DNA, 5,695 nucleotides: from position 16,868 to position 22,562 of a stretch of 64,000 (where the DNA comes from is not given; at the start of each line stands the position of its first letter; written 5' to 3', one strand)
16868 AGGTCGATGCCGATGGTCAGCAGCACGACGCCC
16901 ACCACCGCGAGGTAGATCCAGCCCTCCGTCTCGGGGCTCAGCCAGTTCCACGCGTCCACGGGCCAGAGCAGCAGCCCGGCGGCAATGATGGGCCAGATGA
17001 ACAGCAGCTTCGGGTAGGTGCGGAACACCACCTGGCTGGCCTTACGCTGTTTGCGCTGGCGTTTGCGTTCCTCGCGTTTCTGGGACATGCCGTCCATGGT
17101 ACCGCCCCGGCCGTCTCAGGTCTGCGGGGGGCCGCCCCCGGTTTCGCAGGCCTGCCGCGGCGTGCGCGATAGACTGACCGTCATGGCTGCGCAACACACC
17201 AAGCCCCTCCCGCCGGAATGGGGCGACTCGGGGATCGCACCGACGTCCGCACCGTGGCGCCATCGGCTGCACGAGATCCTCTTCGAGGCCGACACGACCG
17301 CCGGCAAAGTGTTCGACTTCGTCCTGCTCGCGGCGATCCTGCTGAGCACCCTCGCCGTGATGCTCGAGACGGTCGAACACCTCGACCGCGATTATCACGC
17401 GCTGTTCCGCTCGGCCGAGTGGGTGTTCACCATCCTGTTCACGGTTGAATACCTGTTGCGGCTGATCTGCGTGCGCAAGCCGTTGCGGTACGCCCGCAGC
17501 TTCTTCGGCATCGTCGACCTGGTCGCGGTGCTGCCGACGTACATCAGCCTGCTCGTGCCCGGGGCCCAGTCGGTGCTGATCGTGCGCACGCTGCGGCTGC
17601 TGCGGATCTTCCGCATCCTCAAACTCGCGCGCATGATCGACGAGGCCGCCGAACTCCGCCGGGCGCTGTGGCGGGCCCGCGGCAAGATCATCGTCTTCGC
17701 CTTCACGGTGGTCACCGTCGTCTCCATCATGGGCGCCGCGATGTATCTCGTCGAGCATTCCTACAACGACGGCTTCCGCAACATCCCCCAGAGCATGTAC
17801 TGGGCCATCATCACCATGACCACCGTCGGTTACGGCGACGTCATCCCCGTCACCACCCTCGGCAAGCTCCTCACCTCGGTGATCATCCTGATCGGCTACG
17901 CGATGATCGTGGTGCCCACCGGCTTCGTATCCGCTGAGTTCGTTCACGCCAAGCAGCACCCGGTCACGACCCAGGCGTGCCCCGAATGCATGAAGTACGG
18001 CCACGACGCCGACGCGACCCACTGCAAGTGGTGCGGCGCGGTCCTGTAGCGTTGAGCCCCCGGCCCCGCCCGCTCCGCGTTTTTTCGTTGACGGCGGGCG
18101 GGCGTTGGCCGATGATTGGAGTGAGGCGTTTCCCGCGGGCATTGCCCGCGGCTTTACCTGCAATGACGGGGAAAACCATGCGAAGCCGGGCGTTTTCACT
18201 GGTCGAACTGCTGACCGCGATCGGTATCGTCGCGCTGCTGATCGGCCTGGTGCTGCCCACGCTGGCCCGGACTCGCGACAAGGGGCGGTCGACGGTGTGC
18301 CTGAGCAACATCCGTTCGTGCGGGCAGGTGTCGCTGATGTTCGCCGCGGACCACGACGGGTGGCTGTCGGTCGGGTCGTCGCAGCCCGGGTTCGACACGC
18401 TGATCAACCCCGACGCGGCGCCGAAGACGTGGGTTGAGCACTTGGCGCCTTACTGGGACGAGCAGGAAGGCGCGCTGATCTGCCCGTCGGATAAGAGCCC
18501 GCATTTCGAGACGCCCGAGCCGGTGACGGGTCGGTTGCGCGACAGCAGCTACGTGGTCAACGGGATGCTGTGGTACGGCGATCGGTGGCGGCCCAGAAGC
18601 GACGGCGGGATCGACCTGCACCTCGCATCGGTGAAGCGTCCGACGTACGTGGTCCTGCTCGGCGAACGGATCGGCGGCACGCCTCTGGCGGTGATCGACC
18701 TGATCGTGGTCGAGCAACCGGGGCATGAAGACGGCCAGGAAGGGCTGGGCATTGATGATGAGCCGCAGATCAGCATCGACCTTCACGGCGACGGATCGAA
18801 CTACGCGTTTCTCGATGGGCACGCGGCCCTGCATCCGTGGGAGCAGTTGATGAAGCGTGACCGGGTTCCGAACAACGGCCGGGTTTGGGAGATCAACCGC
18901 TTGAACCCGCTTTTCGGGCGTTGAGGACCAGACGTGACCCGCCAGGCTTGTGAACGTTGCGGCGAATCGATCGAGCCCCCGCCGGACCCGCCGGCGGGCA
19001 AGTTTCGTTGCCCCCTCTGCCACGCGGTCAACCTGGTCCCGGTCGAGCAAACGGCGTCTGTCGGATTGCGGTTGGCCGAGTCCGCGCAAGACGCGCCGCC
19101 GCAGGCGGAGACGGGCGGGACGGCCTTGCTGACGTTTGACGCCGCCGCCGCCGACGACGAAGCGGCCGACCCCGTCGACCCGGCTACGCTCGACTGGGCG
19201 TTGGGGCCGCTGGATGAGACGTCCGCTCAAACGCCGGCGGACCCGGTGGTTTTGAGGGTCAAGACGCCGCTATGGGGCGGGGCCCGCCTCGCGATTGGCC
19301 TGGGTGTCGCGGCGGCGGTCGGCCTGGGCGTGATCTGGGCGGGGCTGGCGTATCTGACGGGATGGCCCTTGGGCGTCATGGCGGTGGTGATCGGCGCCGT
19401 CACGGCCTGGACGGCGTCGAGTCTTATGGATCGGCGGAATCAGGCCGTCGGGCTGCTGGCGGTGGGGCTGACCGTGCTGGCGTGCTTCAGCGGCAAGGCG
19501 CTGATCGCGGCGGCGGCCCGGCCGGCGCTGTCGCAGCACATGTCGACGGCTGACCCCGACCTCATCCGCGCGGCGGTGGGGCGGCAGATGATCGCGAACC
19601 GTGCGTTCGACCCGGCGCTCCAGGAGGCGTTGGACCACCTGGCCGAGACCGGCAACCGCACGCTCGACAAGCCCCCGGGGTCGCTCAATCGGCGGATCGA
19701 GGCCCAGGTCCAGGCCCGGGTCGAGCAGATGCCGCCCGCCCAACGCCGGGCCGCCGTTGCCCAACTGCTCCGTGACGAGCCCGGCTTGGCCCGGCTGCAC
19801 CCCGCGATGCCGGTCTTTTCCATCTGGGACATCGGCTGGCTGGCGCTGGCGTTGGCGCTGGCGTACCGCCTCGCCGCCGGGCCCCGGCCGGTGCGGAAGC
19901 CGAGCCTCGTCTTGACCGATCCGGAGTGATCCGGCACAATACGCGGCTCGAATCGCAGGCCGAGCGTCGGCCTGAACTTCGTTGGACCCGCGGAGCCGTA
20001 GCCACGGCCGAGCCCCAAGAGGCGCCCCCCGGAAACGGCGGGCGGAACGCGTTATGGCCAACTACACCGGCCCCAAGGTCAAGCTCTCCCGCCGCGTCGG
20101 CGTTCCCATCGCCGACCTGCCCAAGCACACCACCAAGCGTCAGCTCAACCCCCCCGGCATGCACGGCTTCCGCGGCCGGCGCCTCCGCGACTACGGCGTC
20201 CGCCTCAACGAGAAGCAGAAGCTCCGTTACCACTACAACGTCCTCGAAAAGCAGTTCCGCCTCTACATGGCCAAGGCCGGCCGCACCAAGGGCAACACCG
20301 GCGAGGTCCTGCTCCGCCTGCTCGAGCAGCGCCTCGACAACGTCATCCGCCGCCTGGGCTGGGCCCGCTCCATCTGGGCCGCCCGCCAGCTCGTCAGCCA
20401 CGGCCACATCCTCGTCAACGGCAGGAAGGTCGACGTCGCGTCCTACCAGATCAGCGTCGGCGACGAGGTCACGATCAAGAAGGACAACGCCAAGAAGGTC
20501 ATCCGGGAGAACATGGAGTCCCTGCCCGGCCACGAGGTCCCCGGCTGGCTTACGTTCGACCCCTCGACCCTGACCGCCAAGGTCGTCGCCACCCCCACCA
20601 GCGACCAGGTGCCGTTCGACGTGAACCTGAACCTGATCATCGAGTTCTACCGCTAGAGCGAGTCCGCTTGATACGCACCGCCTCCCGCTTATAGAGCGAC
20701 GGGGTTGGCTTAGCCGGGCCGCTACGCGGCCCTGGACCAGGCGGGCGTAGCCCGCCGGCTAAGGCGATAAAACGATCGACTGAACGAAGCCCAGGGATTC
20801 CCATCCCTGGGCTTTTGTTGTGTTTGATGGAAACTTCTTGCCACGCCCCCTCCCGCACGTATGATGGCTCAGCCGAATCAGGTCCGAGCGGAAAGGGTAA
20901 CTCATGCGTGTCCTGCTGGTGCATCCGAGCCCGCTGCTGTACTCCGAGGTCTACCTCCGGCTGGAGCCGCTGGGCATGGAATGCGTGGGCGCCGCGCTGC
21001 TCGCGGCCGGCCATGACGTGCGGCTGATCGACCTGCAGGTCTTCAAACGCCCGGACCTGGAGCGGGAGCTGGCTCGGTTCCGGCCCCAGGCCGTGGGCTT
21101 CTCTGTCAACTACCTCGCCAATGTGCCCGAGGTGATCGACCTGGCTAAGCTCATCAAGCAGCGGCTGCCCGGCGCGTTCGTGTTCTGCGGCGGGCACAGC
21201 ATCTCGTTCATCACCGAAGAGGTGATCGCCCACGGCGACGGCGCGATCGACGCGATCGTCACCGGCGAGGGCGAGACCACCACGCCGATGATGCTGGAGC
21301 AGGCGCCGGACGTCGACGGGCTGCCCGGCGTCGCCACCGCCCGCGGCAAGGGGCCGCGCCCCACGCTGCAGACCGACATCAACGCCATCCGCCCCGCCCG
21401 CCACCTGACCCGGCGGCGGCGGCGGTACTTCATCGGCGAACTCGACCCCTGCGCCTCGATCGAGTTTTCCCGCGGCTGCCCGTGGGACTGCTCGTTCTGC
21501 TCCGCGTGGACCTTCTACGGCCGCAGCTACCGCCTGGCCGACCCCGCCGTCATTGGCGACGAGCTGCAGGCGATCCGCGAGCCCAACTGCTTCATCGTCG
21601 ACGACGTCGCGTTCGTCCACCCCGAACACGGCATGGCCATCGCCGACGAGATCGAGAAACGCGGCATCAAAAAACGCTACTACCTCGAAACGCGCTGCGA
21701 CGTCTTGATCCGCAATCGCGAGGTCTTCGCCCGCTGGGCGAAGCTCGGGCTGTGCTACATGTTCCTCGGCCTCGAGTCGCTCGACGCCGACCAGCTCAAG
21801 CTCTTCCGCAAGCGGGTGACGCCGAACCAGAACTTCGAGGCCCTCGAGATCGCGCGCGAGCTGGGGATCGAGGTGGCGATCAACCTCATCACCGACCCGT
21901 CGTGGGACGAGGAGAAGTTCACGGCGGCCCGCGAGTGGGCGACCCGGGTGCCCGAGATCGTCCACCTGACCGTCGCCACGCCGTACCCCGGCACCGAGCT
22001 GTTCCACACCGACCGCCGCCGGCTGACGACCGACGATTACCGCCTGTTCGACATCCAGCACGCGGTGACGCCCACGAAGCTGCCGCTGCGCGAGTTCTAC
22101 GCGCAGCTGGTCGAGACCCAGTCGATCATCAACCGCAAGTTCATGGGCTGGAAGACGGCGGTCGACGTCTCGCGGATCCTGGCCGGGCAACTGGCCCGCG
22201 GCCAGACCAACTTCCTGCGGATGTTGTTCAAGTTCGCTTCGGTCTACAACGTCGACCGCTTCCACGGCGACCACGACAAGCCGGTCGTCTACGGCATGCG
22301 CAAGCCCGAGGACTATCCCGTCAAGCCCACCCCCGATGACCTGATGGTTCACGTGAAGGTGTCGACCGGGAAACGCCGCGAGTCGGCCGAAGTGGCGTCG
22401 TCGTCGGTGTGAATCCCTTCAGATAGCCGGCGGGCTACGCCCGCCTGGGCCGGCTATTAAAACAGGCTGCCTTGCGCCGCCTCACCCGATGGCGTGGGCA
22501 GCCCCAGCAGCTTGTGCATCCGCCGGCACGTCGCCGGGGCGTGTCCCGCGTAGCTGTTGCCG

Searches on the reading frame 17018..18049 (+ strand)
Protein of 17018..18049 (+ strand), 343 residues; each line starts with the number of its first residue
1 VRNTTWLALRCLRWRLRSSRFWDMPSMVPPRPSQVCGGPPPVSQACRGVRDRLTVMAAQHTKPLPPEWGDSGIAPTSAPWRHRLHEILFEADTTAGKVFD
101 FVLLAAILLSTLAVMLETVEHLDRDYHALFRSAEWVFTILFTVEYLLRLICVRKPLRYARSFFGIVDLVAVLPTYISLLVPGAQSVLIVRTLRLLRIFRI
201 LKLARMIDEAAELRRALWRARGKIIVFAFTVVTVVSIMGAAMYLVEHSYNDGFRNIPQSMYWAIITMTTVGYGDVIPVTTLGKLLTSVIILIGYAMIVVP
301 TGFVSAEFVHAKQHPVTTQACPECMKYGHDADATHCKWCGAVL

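Call 39: search_protein_families(library=pfam, proteins=[window:17018-18049:+], max_evalue=0.001)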
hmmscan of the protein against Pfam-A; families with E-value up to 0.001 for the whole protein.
window:17018-18049:+ (343 aa): 3 families
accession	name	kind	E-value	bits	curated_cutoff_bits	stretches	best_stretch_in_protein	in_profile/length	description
PF00520.37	Ion_trans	-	6.3e-40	137.3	25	1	97-314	2-239/241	Ion transport protein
PF07885.22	Ion_trans_2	-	7.7e-15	55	22.5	1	231-304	2-73/79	Ion channel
PF08016.18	PKD_channel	-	2e-06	27.9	22.4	1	194-292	105-200/225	Polycystin cation channel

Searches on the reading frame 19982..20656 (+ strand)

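Call 39: search_protein_families(library=pfam, proteins=[window:19982-20656:+], max_evalue=0.001)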
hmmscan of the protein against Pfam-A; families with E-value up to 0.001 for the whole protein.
window:19982-20656:+ (224 aa): 2 families
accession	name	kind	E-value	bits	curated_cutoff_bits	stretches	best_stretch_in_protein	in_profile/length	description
PF00163.24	Ribosomal_S4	-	2.2e-23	83.2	23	1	28-115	2-95/95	Ribosomal protein S4/S9 N-terminal domain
PF01479.30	S4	-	2.6e-15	56.3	22.8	1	116-163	1-48/48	S4 domain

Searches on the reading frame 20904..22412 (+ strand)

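Call 39: search_protein_families(library=pfam, proteins=[window:20904-22412:+], max_evalue=0.001)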
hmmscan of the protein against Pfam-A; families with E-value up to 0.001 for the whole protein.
window:20904-22412:+ (502 aa): 2 families
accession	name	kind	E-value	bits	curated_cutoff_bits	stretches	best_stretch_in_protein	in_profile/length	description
PF02310.24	B12-binding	-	5.1e-21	75.2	32.1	1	15-127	7-117/121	B12 binding domain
PF04055.27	Radical_SAM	-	2e-19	70.8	29.5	1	186-345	1-165/166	Radical SAM superfamily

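Call 42: search_protein_families(library=ncbifam, proteins=[window:20904-22412:+], max_evalue=0.001)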
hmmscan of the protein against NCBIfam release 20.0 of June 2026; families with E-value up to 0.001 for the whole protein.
window:20904-22412:+ (502 aa): 18 families
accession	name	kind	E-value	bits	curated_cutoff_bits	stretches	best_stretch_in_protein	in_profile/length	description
TIGR04367.1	HpnR_B12_rSAM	equivalog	1.4e-236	785.7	650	1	1-484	1-488/490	hopanoid C-3 methylase HpnR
TIGR02026.1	BchE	equivalog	3.3e-40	138.4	481.35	1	2-403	1-421/497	magnesium-protoporphyrin IX monomethyl ester anaerobic oxidative cyclase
NF050148.1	rSAM_ApyD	equivalog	2.5e-22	79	750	1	55-379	69-402/645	RiPP biosynthesis radical SAM protein ApyD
TIGR03975.1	rSAM_ocin_1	subfamily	3.9e-21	75.2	281.85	1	53-356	121-434/606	RiPP maturation radical SAM C-methyltransferase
TIGR04072.2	rSAM_ladder_B12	equivalog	8.2e-21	74.1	360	1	21-326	17-325/443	lipid biosynthesis B12-binding/radical SAM protein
TIGR04014.1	B12_SAM_MJ_0865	equivalog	8.6e-19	67.6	360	2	280-369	266-357/434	methyl-coenzyme M reductase glutamine C-methyltransferase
TIGR04385.1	B12_rSAM_cofa1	equivalog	3.4e-17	62.8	450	1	19-326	17-340/438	B12 lower ligand biosynthesis radical SAM protein BzaD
TIGR03471.1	HpnJ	equivalog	1.1e-16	60.8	577.6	1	74-370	81-387/472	hopanoid biosynthesis associated radical SAM protein HpnJ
NF040546.1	rSAM_CUAEP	equivalog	5.2e-14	51.8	500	1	20-335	11-326/468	CUAEP/CCAEP-tail radical SAM (seleno)protein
TIGR04295.1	B12_rSAM_oligo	hypoth_equivalog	5.9e-14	51.6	400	1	22-349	25-362/422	TIGR04295 family B12-binding domain-containing radical SAM protein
NF040542.1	rSAM_RCCLKC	equivalog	9e-14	51.4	450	1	20-345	11-346/423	arsinothricin biosynthesis radical SAM protein ArsL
TIGR04013.1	B12_SAM_MJ_1487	hypoth_equivalog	1.4e-13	50.4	251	1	60-210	42-178/382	TIGR04013 family B12-binding domain/radical SAM domain-containing protein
TIGR04479.1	bcpD_PhpK_rSAM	subfamily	2e-12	46.3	600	1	26-328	76-387/504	PhpK family radical SAM P-methyltransferase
TIGR04190.1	B12_SAM_Ta0216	equivalog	2.3e-11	43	500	1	18-127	33-145/554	TIGR04190 family B12-binding domain/radical SAM domain protein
NF038361.1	rSAM_Sden_1168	equivalog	1.3e-08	33.9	575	1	62-368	142-471/560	Sden_1168 family B12-binding radical SAM P-methyltransferase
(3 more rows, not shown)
